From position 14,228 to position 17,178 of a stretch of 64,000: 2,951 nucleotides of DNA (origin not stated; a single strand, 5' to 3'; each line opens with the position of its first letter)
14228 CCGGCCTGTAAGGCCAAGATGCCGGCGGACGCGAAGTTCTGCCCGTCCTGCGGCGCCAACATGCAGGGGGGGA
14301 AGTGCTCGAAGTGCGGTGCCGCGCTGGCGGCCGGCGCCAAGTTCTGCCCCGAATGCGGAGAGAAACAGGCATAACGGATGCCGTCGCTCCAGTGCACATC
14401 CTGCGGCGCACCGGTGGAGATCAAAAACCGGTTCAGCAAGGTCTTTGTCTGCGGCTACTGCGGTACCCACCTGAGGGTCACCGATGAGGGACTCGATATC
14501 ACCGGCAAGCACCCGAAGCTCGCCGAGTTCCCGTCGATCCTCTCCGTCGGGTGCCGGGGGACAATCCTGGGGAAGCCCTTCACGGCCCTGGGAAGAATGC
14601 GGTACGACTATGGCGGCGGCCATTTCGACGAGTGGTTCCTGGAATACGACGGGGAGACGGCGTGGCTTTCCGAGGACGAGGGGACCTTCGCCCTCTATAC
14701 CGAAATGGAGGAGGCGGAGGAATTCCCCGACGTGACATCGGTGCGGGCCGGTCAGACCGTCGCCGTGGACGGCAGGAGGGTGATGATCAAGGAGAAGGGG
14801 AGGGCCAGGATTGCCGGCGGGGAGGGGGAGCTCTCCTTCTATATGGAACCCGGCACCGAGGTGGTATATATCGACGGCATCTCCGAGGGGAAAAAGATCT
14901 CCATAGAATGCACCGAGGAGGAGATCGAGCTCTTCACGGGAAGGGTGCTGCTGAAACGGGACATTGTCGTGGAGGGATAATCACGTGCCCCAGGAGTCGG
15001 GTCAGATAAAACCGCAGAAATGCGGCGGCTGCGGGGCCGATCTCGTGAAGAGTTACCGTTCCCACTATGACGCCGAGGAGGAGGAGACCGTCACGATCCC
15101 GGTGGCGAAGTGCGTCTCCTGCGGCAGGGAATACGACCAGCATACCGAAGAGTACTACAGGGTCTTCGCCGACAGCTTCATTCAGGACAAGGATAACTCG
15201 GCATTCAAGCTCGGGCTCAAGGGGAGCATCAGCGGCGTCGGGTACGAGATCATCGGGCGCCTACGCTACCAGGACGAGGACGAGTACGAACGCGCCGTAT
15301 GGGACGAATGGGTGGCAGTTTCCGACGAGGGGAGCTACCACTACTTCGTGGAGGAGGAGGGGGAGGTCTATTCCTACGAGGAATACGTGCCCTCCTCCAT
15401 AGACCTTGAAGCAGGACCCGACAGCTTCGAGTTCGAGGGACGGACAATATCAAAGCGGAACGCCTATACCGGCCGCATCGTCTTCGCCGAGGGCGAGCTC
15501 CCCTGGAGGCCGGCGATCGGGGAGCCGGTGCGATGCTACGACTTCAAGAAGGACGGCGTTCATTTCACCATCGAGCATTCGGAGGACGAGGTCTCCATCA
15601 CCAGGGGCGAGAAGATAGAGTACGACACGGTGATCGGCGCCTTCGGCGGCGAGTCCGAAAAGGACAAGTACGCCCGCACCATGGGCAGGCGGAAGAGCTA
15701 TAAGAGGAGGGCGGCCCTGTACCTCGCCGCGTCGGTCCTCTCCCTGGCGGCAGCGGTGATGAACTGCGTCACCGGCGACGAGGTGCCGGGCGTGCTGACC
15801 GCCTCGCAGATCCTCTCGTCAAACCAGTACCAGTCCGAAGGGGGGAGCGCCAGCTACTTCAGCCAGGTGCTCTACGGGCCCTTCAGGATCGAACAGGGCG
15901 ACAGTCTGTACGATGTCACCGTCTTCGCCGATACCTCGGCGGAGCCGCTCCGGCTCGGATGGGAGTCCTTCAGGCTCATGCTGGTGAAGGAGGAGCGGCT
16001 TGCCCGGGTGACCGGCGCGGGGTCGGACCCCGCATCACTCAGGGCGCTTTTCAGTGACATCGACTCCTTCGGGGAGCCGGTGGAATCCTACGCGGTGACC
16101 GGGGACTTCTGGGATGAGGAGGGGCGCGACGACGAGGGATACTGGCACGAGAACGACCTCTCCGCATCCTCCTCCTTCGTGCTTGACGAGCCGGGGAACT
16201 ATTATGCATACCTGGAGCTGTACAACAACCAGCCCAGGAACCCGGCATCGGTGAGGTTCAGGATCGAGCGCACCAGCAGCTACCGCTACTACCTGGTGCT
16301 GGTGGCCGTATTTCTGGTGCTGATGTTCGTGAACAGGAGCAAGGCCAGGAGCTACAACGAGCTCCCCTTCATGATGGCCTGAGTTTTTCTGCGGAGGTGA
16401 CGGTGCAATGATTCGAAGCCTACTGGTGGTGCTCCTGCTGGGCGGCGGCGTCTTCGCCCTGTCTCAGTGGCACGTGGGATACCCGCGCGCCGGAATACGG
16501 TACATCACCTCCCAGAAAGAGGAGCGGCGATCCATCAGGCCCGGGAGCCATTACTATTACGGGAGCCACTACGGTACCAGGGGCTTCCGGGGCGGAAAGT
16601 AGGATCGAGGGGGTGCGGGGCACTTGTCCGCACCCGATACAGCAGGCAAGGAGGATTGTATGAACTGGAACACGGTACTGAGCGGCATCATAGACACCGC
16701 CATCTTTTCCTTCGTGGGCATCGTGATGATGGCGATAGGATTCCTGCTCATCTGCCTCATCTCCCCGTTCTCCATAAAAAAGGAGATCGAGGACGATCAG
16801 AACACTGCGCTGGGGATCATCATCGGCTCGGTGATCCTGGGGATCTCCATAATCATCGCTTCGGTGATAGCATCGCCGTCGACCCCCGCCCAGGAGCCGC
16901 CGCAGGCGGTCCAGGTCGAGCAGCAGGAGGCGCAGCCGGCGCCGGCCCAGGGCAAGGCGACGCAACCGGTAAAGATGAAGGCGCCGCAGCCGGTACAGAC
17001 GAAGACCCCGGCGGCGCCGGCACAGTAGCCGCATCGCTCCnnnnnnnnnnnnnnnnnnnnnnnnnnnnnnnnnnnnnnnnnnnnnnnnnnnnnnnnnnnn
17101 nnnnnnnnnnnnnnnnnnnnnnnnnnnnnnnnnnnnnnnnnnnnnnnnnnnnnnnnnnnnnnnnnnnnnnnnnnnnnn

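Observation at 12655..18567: Psp-like membrane-stress operon with no recognisable PspA: helical orphan + SPFH/zinc-ribbon + two ZnR/DUF4178-like + micro-TM + DUF350 + membrane-bound spermidine-synthase homolog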

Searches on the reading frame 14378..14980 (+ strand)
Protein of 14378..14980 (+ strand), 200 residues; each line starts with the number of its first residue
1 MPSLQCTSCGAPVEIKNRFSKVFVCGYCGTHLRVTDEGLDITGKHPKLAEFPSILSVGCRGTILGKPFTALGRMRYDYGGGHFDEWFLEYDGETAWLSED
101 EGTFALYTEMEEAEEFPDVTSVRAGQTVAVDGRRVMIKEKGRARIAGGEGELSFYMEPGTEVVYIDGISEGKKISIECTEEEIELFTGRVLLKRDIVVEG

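Call 3: search_protein_families(library=pfam, proteins=[window:14378-14980:+], max_evalue=0.1)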
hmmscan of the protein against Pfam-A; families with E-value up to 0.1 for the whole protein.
window:14378-14980:+ (200 aa): 5 families
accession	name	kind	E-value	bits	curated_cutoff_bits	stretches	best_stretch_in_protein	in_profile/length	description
PF13785.11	DUF4178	-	1.3e-15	58.2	25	1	57-191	2-134/136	Domain of unknown function (DUF4178)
PF21344.3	Zn_ribbon_LysW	-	0.0035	17.4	27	1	5-37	2-36/46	Alpha-aminoadipate carrier protein LysW-like, globular domain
PF22289.1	DmmA-like_C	-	0.021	15.2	27.4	0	4-36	2-32/44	Dimethylamine monooxygenase subunit DmmA-like, C-terminal domain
PF13240.11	Zn_Ribbon_1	-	0.083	13.2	25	0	6-18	2-14/23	zinc-ribbon domain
PF13408.12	Zn_ribbon_recom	-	0.096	13.5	25.3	0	19-36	2-19/58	Recombinase zinc beta ribbon domain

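Call 4: search_protein_families(library=ncbifam, proteins=[window:14378-14980:+], max_evalue=0.1)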
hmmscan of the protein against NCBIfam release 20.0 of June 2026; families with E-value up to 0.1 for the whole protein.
window:14378-14980:+ (200 aa): 2 families
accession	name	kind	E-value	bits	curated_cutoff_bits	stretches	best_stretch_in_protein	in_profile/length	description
NF011481.0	PRK14890.1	equivalog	0.023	14.7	61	1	5-31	11-36/61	putative Zn-ribbon RNA-binding protein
NF041259.1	mono_DmmA_fam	domain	0.058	13.7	60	0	3-36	51-84/101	dimethylamine monooxygenase subunit DmmA family protein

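Call 62: search_solved_structures(query=window:14378-14980:+, max_evalue=1)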
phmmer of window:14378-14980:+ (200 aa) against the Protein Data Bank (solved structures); distinct sequences matched with E-value up to 1: 6.
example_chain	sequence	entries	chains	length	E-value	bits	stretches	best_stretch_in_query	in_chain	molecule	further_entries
4ubd_C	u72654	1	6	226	0.19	14.7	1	75-172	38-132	monoclonal antibody H chain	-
4r8w_H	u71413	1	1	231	0.2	14.6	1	75-172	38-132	Heavy chain of neutralizing antibody CT149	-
2jcb_A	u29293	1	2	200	0.81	12.6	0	65-97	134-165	5-FORMYLTETRAHYDROFOLATE CYCLO-LIGASE FAMILY PROTEIN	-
9bio_H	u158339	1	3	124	0.82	12.6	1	52-151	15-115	VRC44.01 heavy chain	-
1ffk_W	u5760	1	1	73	0.88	12.5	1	4-31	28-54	RIBOSOMAL PROTEIN L37AE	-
1ydm_A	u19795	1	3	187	0.92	12.4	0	73-98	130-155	Hypothetical protein yqgN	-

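Call 73: search_protein_families(library=padloc, proteins=[window:14378-14980:+], max_evalue=0.01)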
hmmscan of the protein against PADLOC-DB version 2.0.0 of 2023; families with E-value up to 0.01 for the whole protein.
window:14378-14980:+ (200 aa): 0 families

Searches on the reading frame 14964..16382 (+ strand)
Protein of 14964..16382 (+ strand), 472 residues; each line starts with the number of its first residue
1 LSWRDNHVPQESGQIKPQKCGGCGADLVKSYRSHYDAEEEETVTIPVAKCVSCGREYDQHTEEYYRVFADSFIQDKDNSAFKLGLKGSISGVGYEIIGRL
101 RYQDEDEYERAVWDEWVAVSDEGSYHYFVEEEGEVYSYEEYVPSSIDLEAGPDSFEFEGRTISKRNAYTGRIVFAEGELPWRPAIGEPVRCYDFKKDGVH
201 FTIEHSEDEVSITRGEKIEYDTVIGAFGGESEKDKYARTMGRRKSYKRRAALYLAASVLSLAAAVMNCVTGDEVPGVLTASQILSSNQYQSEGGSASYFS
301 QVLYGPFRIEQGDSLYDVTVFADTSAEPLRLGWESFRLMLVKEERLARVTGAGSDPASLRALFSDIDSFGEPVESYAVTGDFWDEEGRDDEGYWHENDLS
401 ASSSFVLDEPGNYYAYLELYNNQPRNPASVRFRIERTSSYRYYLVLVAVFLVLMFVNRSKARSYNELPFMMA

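Call 3: search_protein_families(library=pfam, proteins=[window:14964-16382:+], max_evalue=0.1)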
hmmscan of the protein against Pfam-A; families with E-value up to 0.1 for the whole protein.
window:14964-16382:+ (472 aa): 1 family
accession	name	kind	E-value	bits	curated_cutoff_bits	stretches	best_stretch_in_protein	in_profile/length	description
PF13785.11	DUF4178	-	3.3e-14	53.6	25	1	82-219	1-135/136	Domain of unknown function (DUF4178)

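Call 4: search_protein_families(library=ncbifam, proteins=[window:14964-16382:+], max_evalue=0.1)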
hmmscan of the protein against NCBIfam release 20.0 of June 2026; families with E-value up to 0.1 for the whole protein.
window:14964-16382:+ (472 aa): 1 family
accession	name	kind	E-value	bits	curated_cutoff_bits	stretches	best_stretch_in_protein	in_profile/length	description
NF047912.1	ECs_2282_CxxC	subfamily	0.0054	16.6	37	1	19-58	4-38/60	ECs_2282 family putative zinc-binding protein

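Call 63: find_homologous_proteins(query=window:14985-16382:+, max_evalue=0.00001)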
Query window:14985-16382:+ (465 aa): 134 proteins with E <= 0.00001 among 8000 candidates; the best 120 are listed.
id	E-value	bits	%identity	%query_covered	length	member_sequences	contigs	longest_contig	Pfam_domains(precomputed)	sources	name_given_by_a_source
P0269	0.0e+0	1057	100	100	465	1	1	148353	PF13785.12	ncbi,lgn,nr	ncbi:MAG: DUF4178 domain-containing protein [Spirochaetes bacterium]|nr:DUF4178 domain-containing pr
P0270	9.5e-228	775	72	98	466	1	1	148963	PF13785.12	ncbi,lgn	-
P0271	1.7e-225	768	68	100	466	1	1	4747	PF13785.12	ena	-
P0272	9.8e-180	617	56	100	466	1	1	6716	PF13785.12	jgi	jgi:hypothetical protein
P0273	3.3e-179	615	56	100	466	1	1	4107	PF13785.12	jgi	jgi:hypothetical protein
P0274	4.2e-179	615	55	100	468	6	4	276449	PF13785.12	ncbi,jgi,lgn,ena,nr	ncbi:MAG: DUF4178 domain-containing protein [Spirochaetes bacterium]|nr:DUF4178 domain-containing pr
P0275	9.2e-179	614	57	98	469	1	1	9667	PF13785.12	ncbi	-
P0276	1.7e-178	613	57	100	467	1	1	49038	PF13785.12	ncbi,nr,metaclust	ncbi:MAG: hypothetical protein A2176_05750 [Spirochaetes bacterium RBG_13_51_14]|nr:MAG: hypothetica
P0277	2.2e-178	612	56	100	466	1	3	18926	PF13785.12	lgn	-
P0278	5.4e-178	611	56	100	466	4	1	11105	PF13785.12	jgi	jgi:hypothetical protein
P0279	3.4e-177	608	55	100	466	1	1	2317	PF13785.12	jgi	jgi:hypothetical protein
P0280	4.9e-177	608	57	100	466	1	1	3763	PF13785.12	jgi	jgi:hypothetical protein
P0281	2.8e-176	605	55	100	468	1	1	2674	PF13785.12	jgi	jgi:hypothetical protein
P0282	7.1e-175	601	56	100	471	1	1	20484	PF13785.12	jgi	jgi:hypothetical protein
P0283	9.5e-175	600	56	100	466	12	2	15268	PF13785.12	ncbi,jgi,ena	-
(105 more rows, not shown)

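Call 71: predict_structure(alignment_id=A5)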
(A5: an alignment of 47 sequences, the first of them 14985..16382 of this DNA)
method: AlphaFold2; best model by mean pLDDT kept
length: 465 residues; sequences in the alignment: 47
mean_pLDDT: 88.3   pTM: 0.65
mean pLDDT of the five models: 88.3, 87.7, 87.5, 86.7, 86.4
residues with pLDDT >= 90: 255; 70-90: 197; 50-70: 5; < 50: 8
segments of 3 or more residues with pLDDT < 50: 1-8
pLDDT, mean of each block of 10 residues (from residue 1): 43 89 87 85 93 90 86 91 93 91 87 92 92 92 91 90 92 86 91 89 89 93 91 95 97 91 83 89 84 92 88 90 87 90 75 81 82 91 91 90 92 90 90 85 97 92 84
secondary structure, 60 per line:
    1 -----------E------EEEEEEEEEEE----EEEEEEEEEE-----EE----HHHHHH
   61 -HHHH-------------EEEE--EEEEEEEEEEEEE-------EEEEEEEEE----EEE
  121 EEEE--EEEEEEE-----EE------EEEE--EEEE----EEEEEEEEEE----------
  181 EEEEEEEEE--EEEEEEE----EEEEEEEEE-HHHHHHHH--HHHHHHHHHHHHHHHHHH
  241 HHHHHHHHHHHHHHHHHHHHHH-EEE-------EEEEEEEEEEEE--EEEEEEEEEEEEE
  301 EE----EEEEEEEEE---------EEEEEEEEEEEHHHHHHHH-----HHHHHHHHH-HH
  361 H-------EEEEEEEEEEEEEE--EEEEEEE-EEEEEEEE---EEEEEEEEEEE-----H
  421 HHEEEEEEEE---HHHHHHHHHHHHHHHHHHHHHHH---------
elements in order: E19-29 E34-43 H55-60 H62-65 E79-82 E85-97 E105-113 E118-124 E127-133 E147-150 E153-156 E161-170 E181-189 E192-198 E203-211 H213-220 H223-262 E264-266 E274-285 E288-302 E307-315 E325-335 H336-343 H349-357 E369-382 E385-391 E393-400 E404-414 E423-430 H434-456

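Call 73: search_protein_families(library=padloc, proteins=[window:14985-16382:+], max_evalue=0.01)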
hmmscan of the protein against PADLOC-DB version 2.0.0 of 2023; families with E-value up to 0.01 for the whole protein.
window:14985-16382:+ (465 aa): 0 families

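Call 74: fold_search(model_id=the predicted structure, library=pdb)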
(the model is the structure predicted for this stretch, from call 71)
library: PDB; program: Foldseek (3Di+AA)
matches with E <= 10: 979; with E <= 0.001: 9
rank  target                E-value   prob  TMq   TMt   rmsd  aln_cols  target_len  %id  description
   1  8hcj_C                2.8e-05  0.94  0.14  0.15  28.0       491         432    8  Structure of GH43 family enzyme, Xylan 1, 4 Beta- xylosidase from pseudopedobacter saltans (released 2023-11-15)
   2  8hcj_A                1.3e-04  0.89  0.15  0.16  28.2       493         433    8  Structure of GH43 family enzyme, Xylan 1, 4 Beta- xylosidase from pseudopedobacter saltans (released 2023-11-15)
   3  7zgn_A                1.7e-04  0.57  0.14  0.12  25.8       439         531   10  Plant/insect N-glycan active PNGase (released 2022-09-07)
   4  4r4z_A                2.3e-04  0.28  0.09  0.08  27.2       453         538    8  Structure of PNGF-II in P21 space group (released 2015-01-28)
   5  4r4z_B                3.0e-04  0.35  0.12  0.10  23.5       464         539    8  Structure of PNGF-II in P21 space group (released 2015-01-28)
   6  4r4z_D                3.0e-04  0.28  0.11  0.09  22.8       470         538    8  Structure of PNGF-II in P21 space group (released 2015-01-28)
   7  1s0i_A                3.7e-04  0.30  0.11  0.09  30.5       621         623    8  Trypanosoma cruzi trans-sialidase in complex with sialyl-lactose (Michaelis complex) (released 2004-05-18)
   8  7zgn_B                5.2e-04  0.82  0.18  0.16  23.4       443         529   10  Plant/insect N-glycan active PNGase (released 2022-09-07)
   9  3etp                  6.4e-04  0.99  0.16  0.35  12.6       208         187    9  The crystal structure of the ligand-binding domain of the EphB2 receptor at 2.0 A resolution (released 2008-10-21)
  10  9vyg_M                1.4e-03  0.13  0.09  0.09  32.1       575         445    8  Cyanopodophage Pan3 tail complex (released 2025-11-26)
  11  1wcs                  2.1e-03  0.20  0.11  0.09  29.2       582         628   10  A mutant of Trypanosoma rangeli sialidase displaying trans-sialidase activity (released 2004-12-15)
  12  9cy8_A                2.9e-03  0.97  0.15  0.34  11.9       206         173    7  Constrained b-hairpins targeting the EphA4 ligand binding domain (released 2024-12-25)
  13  2qbx_A                3.8e-03  0.99  0.17  0.37  10.8       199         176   10  EphB2/SNEW Antagonistic Peptide Complex (released 2007-11-06)
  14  1ms5_B                4.4e-03  0.16  0.11  0.09  30.3       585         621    8  Triclinic form of Trypanosoma cruzi trans-sialidase, soaked with N-acetylneuraminyl-a-2,3-thio-galactoside (NA-S-Gal) (released 2003-03-25)
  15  4w50_A                4.7e-03  0.96  0.15  0.34  14.2       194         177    9  Structure of the EphA4 LBD in complex with peptide (released 2014-10-08)
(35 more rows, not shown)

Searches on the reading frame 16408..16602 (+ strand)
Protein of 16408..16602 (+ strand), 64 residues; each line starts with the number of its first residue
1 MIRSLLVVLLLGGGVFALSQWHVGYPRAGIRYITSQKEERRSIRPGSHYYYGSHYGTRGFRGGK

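Call 3: search_protein_families(library=pfam, proteins=[window:16408-16602:+], max_evalue=0.1)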
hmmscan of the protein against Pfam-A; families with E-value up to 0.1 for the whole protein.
window:16408-16602:+ (64 aa): 0 families

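Call 4: search_protein_families(library=ncbifam, proteins=[window:16408-16602:+], max_evalue=0.1)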
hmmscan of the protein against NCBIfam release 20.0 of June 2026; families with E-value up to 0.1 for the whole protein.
window:16408-16602:+ (64 aa): 0 families

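Call 73: search_protein_families(library=padloc, proteins=[window:16408-16602:+], max_evalue=0.01)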
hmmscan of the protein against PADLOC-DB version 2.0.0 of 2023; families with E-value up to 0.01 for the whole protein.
window:16408-16602:+ (64 aa): 0 families

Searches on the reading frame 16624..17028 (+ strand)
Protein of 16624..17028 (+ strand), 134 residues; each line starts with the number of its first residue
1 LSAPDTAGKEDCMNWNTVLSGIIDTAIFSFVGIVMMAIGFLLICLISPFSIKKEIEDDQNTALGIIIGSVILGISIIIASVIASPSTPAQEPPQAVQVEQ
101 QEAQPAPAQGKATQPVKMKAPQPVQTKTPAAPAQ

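Call 3: search_protein_families(library=pfam, proteins=[window:16624-17028:+], max_evalue=0.1)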
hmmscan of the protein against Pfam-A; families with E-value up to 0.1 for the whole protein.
window:16624-17028:+ (134 aa): 4 families
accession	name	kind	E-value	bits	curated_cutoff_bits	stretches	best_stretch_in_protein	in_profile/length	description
PF03994.20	DUF350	-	5.1e-14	52.9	26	1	19-87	3-70/133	Domain of Unknown Function (DUF350)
PF04647.20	AgrB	-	0.011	15.5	23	1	23-82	101-159/185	Accessory gene regulator B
PF14898.11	DUF4491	-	0.075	13.9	27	0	30-84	2-57/92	Domain of unknown function (DUF4491)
PF05251.17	Ost5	-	0.098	13.4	27.4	0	20-77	4-63/73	Oligosaccharyltransferase subunit 5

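Call 4: search_protein_families(library=ncbifam, proteins=[window:16624-17028:+], max_evalue=0.1)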
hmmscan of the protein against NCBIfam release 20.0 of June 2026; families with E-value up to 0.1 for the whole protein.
window:16624-17028:+ (134 aa): 4 families
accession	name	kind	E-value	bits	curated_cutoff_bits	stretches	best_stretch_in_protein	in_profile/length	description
NF033761.1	gliding_GltJ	equivalog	0.012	14.7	450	1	59-132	370-445/671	adventurous gliding motility protein GltJ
NF033218.1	anchor_AmaP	equivalog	0.039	13.7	55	1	23-86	4-73/166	alkaline shock response membrane anchor protein AmaP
TIGR02882.1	QoxB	equivalog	0.059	11.8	1015.5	1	20-54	483-517/643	cytochrome aa3 quinol oxidase subunit I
NF052435.1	BamI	equivalog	0.072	12.9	180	1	65-129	6-69/226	biofilm-associated metzincin protease inhibitor BamI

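Call 73: search_protein_families(library=padloc, proteins=[window:16660-17028:+], max_evalue=0.01)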
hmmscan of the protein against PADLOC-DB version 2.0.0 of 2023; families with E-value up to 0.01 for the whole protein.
window:16660-17028:+ (122 aa): 0 families
